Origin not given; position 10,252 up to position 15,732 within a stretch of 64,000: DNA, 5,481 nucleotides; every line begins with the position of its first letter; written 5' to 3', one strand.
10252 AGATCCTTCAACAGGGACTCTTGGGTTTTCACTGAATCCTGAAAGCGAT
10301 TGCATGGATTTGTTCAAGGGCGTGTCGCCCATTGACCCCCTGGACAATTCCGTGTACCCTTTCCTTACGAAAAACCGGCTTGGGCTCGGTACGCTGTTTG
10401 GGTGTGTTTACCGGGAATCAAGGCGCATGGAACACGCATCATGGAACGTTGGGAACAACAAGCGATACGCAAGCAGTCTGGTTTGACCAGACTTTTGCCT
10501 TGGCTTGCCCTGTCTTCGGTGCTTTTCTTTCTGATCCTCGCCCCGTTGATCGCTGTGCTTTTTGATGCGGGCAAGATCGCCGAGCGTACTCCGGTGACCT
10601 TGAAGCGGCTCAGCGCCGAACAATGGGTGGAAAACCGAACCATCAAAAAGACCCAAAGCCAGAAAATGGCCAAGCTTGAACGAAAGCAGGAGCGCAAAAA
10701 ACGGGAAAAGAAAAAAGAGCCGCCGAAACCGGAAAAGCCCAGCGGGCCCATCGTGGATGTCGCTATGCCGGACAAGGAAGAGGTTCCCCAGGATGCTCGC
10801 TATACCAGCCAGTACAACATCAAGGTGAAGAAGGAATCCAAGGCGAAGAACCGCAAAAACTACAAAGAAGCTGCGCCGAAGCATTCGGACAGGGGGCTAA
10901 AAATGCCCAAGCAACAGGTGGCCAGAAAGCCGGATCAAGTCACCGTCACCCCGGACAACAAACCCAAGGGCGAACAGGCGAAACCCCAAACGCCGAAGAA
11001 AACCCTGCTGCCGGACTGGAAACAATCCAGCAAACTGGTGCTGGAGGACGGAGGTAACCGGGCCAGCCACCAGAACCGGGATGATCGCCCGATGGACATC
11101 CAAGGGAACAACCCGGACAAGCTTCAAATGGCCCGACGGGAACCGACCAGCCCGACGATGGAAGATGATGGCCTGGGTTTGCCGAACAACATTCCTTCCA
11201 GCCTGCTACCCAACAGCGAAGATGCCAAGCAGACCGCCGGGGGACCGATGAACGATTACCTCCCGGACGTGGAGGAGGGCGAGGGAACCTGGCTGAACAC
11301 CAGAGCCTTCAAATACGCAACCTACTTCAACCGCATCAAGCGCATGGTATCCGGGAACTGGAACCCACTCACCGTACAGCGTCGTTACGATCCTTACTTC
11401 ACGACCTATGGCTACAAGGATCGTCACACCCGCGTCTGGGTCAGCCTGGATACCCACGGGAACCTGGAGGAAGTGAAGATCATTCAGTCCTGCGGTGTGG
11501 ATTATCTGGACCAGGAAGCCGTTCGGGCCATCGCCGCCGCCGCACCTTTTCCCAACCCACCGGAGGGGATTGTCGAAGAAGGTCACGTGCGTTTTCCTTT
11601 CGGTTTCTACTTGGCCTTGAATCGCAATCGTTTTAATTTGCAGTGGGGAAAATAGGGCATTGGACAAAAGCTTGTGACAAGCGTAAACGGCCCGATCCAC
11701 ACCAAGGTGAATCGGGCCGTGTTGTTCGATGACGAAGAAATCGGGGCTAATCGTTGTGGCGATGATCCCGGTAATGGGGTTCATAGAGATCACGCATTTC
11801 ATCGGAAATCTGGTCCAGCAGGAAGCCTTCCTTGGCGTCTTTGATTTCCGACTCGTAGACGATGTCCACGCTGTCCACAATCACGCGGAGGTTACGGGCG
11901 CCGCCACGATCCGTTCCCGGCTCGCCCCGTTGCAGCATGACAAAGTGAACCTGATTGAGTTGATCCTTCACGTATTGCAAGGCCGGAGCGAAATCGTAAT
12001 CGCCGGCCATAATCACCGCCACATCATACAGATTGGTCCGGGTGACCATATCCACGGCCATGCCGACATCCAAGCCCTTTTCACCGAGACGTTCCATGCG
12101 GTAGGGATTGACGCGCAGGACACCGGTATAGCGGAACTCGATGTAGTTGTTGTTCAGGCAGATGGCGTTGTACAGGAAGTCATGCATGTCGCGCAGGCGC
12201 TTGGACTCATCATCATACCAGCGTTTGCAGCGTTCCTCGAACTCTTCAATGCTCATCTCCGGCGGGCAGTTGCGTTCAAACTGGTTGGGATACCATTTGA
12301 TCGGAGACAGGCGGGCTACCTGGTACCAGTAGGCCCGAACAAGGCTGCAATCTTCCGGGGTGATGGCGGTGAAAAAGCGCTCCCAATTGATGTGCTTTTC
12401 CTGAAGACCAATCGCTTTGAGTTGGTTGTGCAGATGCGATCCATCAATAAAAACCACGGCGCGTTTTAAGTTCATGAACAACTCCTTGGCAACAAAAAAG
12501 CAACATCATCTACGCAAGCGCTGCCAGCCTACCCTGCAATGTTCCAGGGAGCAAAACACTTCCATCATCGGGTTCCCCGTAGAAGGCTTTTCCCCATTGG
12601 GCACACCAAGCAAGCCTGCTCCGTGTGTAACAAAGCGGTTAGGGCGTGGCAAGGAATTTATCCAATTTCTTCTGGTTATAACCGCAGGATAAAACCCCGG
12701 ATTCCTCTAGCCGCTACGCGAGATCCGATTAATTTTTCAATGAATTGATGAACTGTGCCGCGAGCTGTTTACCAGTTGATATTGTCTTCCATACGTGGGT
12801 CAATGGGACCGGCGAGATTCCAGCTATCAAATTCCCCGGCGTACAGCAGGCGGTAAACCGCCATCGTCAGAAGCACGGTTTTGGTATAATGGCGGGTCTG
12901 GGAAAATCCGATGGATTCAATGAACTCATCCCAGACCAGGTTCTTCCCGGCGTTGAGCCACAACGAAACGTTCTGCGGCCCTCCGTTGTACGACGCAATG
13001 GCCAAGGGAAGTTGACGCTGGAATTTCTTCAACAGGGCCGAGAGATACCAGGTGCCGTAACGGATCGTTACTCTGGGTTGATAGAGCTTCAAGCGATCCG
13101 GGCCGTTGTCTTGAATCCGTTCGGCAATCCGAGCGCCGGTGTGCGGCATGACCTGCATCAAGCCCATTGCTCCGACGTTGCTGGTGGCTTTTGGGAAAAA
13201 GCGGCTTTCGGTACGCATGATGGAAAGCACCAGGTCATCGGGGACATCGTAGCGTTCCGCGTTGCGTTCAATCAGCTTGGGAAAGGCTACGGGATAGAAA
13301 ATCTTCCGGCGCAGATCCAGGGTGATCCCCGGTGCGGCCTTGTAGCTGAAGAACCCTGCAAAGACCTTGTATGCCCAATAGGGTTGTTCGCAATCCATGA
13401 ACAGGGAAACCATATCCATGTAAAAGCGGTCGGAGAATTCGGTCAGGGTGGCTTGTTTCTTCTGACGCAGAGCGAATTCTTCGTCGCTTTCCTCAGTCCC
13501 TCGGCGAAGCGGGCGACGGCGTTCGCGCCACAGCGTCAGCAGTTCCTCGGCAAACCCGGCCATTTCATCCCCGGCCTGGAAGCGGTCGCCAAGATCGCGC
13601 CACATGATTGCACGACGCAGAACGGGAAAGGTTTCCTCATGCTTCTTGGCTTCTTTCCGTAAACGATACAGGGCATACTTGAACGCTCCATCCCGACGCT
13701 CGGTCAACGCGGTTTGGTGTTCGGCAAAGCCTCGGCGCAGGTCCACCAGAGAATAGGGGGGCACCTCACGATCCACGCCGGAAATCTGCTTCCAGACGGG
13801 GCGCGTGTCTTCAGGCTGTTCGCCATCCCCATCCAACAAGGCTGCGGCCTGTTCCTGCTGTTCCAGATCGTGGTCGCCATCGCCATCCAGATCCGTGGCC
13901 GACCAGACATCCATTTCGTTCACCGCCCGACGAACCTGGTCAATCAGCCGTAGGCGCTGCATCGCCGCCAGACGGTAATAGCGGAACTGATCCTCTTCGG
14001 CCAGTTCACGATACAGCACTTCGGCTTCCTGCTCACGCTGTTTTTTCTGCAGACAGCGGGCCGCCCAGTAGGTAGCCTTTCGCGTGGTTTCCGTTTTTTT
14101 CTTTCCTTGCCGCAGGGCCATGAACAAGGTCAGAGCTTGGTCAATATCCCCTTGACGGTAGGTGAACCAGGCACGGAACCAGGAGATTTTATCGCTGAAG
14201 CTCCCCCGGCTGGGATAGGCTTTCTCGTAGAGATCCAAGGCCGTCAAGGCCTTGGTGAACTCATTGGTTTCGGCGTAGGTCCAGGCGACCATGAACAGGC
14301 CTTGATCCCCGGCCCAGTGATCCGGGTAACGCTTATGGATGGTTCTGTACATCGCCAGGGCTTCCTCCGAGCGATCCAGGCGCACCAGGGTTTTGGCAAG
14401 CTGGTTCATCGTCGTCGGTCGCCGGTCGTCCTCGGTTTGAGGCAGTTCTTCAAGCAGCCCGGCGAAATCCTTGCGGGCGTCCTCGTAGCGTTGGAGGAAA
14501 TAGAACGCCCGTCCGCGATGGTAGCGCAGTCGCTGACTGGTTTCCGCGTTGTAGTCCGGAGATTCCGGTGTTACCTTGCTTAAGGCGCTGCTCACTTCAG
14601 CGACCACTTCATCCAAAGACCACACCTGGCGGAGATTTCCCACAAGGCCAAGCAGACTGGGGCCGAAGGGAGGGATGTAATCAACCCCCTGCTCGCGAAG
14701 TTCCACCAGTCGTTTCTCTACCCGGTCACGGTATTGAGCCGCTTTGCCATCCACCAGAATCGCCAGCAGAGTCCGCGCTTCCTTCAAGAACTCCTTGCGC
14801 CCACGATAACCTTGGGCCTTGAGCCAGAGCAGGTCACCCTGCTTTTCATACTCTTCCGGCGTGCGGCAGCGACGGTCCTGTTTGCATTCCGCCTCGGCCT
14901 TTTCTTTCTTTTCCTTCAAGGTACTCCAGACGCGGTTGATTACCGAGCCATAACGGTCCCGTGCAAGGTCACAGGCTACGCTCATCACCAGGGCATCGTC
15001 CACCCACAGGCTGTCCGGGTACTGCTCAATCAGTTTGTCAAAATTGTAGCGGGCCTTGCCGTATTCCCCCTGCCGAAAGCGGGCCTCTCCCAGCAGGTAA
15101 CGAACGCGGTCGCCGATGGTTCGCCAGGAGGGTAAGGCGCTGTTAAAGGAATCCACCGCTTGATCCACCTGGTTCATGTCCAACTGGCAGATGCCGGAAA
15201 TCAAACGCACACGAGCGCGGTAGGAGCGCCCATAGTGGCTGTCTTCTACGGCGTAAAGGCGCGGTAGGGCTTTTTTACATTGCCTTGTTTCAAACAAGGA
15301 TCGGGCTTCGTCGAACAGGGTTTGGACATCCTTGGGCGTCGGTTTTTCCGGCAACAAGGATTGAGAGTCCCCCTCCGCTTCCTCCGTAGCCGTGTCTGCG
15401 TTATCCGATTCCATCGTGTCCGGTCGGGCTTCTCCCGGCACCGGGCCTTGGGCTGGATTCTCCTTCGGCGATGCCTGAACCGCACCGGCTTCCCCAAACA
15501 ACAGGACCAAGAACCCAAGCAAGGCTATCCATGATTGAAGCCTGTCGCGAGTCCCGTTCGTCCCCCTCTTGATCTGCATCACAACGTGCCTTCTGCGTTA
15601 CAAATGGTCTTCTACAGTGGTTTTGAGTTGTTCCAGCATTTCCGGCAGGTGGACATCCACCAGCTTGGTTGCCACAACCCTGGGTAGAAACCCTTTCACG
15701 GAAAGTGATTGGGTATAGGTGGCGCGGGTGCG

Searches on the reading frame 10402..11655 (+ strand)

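Call 34: search_protein_families(library=pfam, proteins=[window:10402-11655:+], max_evalue=0.001)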
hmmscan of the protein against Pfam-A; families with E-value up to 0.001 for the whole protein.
window:10402-11655:+ (417 aa): 2 families
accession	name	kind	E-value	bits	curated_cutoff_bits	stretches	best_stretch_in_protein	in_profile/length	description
PF13103.11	TonB_2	-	9.8e-08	32.5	22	1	306-399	2-84/85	TonB C terminal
PF03544.19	TonB_C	-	9e-07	29.7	24.6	1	344-403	19-78/79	Gram-negative bacterial TonB protein C-terminal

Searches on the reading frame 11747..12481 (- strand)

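Call 34: search_protein_families(library=pfam, proteins=[window:11747-12481:-], max_evalue=0.001)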
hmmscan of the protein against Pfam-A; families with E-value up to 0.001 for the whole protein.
window:11747-12481:- (244 aa): 1 family
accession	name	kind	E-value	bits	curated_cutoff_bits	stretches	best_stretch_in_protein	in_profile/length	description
PF01936.24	NYN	-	7e-13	49.7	24.2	1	8-183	2-125/145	NYN domain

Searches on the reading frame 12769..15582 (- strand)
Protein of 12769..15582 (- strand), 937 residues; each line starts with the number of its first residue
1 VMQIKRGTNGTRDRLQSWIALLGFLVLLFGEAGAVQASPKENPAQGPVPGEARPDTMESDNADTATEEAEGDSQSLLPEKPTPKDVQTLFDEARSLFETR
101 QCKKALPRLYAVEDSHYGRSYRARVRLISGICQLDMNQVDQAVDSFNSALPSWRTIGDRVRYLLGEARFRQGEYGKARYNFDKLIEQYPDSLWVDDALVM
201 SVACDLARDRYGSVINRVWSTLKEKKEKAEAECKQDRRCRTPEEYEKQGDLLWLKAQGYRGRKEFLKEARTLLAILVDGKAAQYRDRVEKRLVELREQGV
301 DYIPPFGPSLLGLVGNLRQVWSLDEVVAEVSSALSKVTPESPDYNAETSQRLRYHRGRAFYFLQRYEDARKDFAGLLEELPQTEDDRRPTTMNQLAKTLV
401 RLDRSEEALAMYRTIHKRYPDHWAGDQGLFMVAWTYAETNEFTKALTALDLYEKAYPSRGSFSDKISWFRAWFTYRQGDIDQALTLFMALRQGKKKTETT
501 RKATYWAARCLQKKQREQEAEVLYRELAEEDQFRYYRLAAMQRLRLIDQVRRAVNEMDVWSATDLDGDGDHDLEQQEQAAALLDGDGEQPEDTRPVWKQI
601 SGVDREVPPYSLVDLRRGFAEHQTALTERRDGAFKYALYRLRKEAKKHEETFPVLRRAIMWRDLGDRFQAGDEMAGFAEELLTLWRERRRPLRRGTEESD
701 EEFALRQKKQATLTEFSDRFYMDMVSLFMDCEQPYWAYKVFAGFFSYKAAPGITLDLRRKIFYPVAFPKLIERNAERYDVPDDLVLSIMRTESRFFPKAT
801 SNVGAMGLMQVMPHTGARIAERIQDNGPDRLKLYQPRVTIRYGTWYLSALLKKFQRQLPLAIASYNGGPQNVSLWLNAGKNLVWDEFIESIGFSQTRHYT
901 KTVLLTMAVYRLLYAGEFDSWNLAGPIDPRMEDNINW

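Call 23: search_protein_families(library=ncbifam, proteins=[window:12769-15582:-], max_evalue=0.1)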
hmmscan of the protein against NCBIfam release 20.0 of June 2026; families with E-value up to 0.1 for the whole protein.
window:12769-15582:- (937 aa): 20 families
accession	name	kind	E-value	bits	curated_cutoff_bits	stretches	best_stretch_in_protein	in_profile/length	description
NF047373.1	BB0259_flg_lyt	exception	2.3e-46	158.9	234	1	760-916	541-694/705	flagellar assembly lytic transglycosylase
NF008631.0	PRK11619.1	equivalog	4.2e-32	111.3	536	2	763-913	475-627/644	murein transglycosylase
TIGR02795.1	tol_pal_ybgF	equivalog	2.8e-21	76.3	90.1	3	353-423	42-110/119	tol-pal system protein YbgF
NF008670.0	PRK11671.1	equivalog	4.2e-15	55.8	375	1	769-856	194-283/359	membrane-bound lytic murein transglycosylase MltC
TIGR03302.1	OM_YfiO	subfamily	2.1e-14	53.6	81.4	3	382-475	26-118/239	outer membrane protein assembly factor BamD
NF052312.1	T9SS_PorW_SprE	equivalog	1.4e-11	43.8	250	1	357-451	111-204/716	type IX secretion system periplasmic lipoprotein PorW/SprE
NF047371.1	FlcA_CTERM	equivalog_domain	1e-09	37.4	300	1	446-575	456-587/646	periplasmic flagellar collar protein FlcA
TIGR02917.1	PEP_TPR_lipo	equivalog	2.8e-07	28.8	312.2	2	82-223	223-357/899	XrtA/PEP-CTERM system TPR-repeat protein PrsT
TIGR02521.1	type_IV_pilW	equivalog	1.4e-06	28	154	1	96-195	109-209/234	type IV pilus biogenesis/stability protein PilW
NF052415.1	T3SS_chap_SctY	equivalog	1.5e-06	28.6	70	0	471-528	13-68/106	type III secretion apparatus assembly chaperone SctY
NF008068.0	PRK10803.1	equivalog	5.2e-06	26.6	383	0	134-199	154-221/263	cell division protein CpoB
NF040959.1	MamA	equivalog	1.4e-05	24.6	200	0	82-192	67-173/204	magnetosome protein MamA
NF008050.0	PRK10783.1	equivalog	8.8e-05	21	508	1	772-871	109-204/457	murein transglycosylase D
NF052230.1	T9SS_PorE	exception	0.00036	18.9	600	0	355-458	23-123/648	PorE family type IX secretion system protein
NF033920.0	C39_PA2778_fam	equivalog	0.00041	19.9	150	0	386-449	153-213/255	PA2778 family cysteine peptidase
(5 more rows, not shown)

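Call 34: search_protein_families(library=pfam, proteins=[window:12769-15582:-], max_evalue=0.001)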
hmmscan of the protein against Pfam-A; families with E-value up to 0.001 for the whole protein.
window:12769-15582:- (937 aa): 13 families
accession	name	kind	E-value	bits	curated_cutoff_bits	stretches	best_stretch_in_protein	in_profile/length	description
PF01464.25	SLT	-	2e-27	95.5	21.3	1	770-879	2-108/117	Transglycosylase SLT domain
PF13174.12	TPR_6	-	2.3e-19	69.1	26.3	1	161-191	3-33/33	Tetratricopeptide repeat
PF13432.12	TPR_16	-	6e-15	55.8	32.7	1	134-191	8-64/65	Tetratricopeptide repeat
PF07719.23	TPR_2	-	2.3e-14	52.7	27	1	161-190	4-33/34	Tetratricopeptide repeat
PF14559.12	TPR_19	-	5.7e-11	43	25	0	476-540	3-66/68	Tetratricopeptide repeat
PF13424.12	TPR_12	-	2.1e-10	41.1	30.1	1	354-419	7-75/77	Tetratricopeptide repeat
PF12895.13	ANAPC3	-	5.7e-10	39.8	27.2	0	447-525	7-80/82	Anaphase-promoting complex, cyclosome, subunit 3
PF00515.34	TPR_1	-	1e-09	38.2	27.8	0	161-190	4-33/34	Tetratricopeptide repeat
PF13428.12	TPR_14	-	7.6e-08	32.7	23.5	0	159-195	2-38/44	Tetratricopeptide repeat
PF25064.1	ARM_TT21_5th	-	9.8e-06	26.3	27.8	0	395-495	7-103/117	TT21 fifth ARM repeats domain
PF13181.12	TPR_8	-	9.2e-05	22.8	25.7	0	392-415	4-27/34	Tetratricopeptide repeat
PF13525.12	YfiO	-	0.00019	21.7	25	0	87-198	6-130/203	Outer membrane lipoprotein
PF07721.20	TPR_4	-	0.00068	20.5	27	0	394-413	6-25/26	Tetratricopeptide repeat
